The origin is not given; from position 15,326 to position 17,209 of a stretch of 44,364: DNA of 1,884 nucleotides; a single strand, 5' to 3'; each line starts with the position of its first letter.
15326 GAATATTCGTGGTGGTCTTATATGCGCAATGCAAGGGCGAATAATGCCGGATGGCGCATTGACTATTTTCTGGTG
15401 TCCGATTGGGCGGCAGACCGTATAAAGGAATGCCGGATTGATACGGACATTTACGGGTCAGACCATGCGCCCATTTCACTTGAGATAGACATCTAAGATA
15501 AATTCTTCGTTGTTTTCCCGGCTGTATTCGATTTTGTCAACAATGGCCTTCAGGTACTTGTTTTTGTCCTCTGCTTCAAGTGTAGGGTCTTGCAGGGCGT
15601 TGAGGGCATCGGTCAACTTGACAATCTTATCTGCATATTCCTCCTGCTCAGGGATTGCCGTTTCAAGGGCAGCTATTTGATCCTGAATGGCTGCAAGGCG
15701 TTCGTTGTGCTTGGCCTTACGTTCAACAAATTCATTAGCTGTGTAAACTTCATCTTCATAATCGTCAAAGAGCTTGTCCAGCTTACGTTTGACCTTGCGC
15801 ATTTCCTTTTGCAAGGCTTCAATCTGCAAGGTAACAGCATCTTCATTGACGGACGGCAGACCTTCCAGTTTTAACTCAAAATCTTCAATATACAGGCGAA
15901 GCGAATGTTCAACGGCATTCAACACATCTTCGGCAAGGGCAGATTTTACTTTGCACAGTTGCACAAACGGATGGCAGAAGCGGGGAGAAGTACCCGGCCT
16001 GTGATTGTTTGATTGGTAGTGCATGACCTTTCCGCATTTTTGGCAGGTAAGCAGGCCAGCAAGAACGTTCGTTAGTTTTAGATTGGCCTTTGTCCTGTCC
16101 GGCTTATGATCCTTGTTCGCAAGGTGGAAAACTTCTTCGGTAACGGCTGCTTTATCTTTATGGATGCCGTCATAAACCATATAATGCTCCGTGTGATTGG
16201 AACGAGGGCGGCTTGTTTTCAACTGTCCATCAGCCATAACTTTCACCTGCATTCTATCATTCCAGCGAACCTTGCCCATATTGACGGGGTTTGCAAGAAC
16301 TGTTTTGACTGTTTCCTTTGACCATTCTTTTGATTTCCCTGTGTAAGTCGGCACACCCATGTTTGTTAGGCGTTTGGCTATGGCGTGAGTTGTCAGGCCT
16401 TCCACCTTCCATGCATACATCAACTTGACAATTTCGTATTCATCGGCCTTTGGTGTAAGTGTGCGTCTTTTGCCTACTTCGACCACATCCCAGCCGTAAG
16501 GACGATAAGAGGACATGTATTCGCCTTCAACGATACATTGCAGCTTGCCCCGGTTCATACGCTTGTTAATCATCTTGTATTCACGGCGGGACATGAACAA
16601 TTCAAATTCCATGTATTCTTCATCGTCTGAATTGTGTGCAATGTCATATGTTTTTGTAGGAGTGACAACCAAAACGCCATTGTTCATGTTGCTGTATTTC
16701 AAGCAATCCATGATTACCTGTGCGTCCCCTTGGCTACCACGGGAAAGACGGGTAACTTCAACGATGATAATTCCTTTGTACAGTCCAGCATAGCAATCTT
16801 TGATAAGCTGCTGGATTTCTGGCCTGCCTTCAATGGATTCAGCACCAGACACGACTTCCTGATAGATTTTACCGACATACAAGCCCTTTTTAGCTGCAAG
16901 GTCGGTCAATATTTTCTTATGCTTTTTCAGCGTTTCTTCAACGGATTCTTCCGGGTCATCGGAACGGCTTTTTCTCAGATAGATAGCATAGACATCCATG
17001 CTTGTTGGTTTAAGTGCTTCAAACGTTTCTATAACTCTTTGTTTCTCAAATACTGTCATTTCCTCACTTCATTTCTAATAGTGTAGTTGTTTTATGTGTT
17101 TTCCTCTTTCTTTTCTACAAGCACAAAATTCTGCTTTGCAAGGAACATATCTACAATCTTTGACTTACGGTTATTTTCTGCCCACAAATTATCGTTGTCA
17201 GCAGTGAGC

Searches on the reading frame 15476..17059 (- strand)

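Call 31: search_protein_families(library=phrogs, proteins=[window:15476-17059:-], max_evalue=0.001)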
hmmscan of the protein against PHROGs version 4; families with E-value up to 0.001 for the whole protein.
window:15476-17059:- (527 aa): 3 families
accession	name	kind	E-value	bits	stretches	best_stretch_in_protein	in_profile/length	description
phrog_95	-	integration and excision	7.4e-84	283.5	1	12-519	78-562/651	integrase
phrog_125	-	DNA, RNA and nucleotide metabolism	4.1e-16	60.3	1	15-276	13-221/254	DNA invertase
phrog_77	-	DNA, RNA and nucleotide metabolism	0.00031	20.4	1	388-523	692-807/967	SbcC-like subunit of palindrome specific endonuclease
